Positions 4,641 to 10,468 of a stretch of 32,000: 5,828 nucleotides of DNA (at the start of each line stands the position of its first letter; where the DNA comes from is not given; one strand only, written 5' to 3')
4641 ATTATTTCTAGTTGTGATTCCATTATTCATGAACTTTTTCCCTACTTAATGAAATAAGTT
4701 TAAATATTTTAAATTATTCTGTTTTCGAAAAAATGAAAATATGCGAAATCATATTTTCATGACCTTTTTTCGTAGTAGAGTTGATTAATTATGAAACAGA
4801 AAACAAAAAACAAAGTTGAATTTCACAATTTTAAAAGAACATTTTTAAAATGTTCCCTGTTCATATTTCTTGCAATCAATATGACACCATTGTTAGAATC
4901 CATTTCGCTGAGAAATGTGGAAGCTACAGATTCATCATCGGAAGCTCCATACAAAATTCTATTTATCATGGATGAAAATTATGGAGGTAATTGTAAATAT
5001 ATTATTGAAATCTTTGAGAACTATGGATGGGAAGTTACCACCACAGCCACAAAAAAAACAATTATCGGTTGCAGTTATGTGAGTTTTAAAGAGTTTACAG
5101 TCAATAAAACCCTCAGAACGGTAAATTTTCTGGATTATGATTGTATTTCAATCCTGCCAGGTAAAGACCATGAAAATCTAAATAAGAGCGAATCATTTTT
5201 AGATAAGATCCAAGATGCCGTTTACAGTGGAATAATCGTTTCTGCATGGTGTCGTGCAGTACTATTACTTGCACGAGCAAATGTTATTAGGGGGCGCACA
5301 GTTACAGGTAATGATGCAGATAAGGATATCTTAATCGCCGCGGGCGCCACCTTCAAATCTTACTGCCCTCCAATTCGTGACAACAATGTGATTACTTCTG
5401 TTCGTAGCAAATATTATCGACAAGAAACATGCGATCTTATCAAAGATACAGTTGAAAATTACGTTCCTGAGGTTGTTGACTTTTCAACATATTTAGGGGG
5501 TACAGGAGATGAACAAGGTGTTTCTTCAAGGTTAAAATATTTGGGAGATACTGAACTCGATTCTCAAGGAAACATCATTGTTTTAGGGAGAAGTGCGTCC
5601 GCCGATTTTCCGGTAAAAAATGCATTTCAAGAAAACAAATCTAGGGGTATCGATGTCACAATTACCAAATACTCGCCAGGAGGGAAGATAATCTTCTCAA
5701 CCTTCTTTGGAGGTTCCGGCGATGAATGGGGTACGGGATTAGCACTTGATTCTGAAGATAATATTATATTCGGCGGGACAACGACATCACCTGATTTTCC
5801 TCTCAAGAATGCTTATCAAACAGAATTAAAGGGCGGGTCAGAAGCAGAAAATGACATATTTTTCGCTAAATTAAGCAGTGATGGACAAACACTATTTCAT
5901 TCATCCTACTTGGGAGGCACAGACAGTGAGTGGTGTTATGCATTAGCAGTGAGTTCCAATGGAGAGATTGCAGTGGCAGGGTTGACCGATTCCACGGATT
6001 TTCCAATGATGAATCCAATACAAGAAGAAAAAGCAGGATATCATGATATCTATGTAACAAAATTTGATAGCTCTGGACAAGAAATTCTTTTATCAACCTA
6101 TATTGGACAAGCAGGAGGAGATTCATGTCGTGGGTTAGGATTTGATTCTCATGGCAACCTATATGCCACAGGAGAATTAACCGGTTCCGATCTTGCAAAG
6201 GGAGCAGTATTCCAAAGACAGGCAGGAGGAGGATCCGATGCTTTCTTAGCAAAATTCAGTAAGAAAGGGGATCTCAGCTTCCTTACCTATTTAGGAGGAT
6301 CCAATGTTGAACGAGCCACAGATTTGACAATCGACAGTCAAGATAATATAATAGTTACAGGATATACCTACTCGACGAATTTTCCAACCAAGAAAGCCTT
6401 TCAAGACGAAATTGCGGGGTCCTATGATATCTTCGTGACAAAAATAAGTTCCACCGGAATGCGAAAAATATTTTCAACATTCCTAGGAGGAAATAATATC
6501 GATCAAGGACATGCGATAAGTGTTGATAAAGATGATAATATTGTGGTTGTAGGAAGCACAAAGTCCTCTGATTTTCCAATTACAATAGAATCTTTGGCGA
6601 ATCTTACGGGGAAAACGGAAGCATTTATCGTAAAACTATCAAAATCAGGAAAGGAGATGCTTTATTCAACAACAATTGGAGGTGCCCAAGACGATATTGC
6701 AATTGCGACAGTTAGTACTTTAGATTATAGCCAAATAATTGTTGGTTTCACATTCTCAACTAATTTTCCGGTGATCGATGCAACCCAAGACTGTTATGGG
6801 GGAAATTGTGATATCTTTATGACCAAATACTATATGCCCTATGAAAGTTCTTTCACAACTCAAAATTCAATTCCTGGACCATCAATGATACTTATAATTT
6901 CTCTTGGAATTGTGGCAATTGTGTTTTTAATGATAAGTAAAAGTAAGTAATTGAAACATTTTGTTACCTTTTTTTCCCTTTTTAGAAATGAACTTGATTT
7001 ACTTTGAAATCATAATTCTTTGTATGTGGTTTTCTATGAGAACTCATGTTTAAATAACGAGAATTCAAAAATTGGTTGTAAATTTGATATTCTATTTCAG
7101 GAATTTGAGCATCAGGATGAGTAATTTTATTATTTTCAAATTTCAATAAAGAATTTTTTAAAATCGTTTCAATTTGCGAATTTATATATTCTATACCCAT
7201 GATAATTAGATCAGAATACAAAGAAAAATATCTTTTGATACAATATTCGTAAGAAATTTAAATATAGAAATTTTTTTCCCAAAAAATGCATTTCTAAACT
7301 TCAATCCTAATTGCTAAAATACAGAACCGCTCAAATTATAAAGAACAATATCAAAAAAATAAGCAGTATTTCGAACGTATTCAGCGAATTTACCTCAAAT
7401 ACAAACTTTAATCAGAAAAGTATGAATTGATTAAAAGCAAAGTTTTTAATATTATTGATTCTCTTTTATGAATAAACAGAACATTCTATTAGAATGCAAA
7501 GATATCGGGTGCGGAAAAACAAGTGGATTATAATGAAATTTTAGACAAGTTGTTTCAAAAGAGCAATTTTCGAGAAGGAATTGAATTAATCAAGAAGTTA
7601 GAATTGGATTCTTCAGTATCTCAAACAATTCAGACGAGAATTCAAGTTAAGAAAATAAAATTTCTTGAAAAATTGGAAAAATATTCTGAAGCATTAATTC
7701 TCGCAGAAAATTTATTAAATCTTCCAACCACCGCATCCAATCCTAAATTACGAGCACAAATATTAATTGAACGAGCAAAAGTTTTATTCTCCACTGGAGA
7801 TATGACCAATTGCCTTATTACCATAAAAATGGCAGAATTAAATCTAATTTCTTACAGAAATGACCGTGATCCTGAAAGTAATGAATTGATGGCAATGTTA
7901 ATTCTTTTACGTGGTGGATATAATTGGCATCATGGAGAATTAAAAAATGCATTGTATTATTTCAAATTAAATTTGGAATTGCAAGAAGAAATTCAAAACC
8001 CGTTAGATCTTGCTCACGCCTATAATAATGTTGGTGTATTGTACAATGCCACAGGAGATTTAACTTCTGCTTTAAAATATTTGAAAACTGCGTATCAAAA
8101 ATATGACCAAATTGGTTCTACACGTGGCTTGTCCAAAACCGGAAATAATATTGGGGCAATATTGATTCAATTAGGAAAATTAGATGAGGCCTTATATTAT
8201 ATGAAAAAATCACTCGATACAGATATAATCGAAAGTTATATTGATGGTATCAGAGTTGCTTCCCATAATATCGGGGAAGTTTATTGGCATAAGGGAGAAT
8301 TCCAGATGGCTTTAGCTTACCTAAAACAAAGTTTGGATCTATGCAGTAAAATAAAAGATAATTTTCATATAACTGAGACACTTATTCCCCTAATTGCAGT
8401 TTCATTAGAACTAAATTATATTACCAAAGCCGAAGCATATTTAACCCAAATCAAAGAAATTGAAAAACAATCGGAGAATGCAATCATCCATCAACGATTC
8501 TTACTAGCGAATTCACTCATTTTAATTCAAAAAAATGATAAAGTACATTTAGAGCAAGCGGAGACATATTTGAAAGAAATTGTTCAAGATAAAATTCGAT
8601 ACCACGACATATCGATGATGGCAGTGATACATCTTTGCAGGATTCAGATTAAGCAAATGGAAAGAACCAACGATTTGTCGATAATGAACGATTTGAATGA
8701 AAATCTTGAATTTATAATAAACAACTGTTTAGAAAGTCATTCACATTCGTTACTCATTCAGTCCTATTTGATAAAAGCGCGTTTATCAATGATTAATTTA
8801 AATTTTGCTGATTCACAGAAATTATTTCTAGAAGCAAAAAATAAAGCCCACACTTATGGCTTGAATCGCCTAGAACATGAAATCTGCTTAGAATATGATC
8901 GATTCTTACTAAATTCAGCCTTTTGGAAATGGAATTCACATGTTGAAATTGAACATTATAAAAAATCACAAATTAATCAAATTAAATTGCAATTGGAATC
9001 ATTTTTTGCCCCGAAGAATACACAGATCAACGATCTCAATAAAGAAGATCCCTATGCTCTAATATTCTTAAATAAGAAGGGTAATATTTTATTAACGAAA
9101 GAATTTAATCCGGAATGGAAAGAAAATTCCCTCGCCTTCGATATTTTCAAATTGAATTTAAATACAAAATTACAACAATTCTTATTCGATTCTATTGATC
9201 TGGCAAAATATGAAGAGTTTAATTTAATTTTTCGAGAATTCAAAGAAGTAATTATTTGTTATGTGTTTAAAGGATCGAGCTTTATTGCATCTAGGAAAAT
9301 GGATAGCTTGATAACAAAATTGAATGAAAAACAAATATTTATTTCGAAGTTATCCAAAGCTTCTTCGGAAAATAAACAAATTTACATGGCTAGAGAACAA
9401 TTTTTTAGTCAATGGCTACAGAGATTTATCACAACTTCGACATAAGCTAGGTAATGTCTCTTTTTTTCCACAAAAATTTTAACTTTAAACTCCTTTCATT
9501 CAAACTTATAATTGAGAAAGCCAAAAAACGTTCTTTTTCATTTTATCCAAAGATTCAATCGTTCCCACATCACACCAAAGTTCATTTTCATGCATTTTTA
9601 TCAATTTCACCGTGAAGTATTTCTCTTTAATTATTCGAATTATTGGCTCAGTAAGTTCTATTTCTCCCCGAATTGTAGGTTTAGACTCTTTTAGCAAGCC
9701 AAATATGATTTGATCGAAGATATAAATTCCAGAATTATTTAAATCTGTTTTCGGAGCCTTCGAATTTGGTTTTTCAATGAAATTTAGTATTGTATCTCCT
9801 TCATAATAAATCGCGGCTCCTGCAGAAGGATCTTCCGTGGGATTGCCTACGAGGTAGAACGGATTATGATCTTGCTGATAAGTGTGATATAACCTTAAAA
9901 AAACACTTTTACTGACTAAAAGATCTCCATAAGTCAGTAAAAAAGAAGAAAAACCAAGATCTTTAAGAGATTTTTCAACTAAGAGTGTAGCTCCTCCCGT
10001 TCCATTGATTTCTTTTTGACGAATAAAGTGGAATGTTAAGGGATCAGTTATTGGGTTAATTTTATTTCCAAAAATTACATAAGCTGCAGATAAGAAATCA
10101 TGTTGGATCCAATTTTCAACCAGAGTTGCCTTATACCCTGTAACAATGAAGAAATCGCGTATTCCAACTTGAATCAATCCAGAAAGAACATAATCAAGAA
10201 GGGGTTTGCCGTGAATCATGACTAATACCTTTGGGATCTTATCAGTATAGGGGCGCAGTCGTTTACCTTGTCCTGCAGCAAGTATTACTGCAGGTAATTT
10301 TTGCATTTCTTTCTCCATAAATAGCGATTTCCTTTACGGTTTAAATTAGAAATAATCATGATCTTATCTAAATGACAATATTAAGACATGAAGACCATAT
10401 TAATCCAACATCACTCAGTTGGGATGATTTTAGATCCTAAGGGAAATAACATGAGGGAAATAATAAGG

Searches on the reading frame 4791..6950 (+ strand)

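Call 85: search_protein_families(library=pfam, proteins=[window:4791-6950:+], max_evalue=0.0001)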
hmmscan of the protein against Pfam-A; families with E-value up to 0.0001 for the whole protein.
window:4791-6950:+ (719 aa): 2 families
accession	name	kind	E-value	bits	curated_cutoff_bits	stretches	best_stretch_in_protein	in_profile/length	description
PF06739.17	SBBP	-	2.6e-22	78.9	20.5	2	435-462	3-31/38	Beta-propeller repeat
PF01965.30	DJ-1_PfpI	-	4.7e-16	59.5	26.6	1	69-205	17-151/165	DJ-1/PfpI family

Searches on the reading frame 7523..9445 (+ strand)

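Call 85: search_protein_families(library=pfam, proteins=[window:7523-9445:+], max_evalue=0.0001)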
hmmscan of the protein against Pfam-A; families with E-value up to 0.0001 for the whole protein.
window:7523-9445:+ (640 aa): 9 families
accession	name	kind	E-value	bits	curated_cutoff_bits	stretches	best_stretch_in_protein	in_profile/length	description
PF13424.12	TPR_12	-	1.4e-27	96.1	30.1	4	162-232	1-73/77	Tetratricopeptide repeat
PF17874.7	TPR_MalT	-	3e-14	53.5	45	1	166-396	42-271/336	MalT-like TPR region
PF13374.12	TPR_10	-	4.5e-13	49.2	27.5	0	164-193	2-31/42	Tetratricopeptide repeat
PF00515.34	TPR_1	-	7.5e-11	41.8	27.8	0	248-274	5-31/34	Tetratricopeptide repeat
PF13181.12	TPR_8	-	1.1e-09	38.2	25.7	0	248-274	5-31/34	Tetratricopeptide repeat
PF07719.23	TPR_2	-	1.5e-09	37.7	27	0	248-274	5-31/34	Tetratricopeptide repeat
PF13176.12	TPR_7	-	6.7e-08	32.5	27.9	0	248-275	3-30/36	Tetratricopeptide repeat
PF10602.15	RPN7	-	1.3e-06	28.7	29.6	0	242-335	34-124/174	26S proteasome subunit RPN7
PF13432.12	TPR_16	-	5.1e-05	24.1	32.7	0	164-195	31-62/65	Tetratricopeptide repeat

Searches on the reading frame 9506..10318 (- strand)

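Call 85: search_protein_families(library=pfam, proteins=[window:9506-10318:-], max_evalue=0.0001)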
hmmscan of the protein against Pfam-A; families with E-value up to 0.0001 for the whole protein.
window:9506-10318:- (270 aa): 2 families
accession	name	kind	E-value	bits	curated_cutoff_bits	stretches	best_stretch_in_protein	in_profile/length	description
PF00483.29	NTP_transferase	-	1.3e-28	100.6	21.2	1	10-262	2-240/245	Nucleotidyl transferase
PF12804.13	NTP_transf_3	-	9.2e-10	39.4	27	1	10-67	1-53/160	MobA-like NTP transferase domain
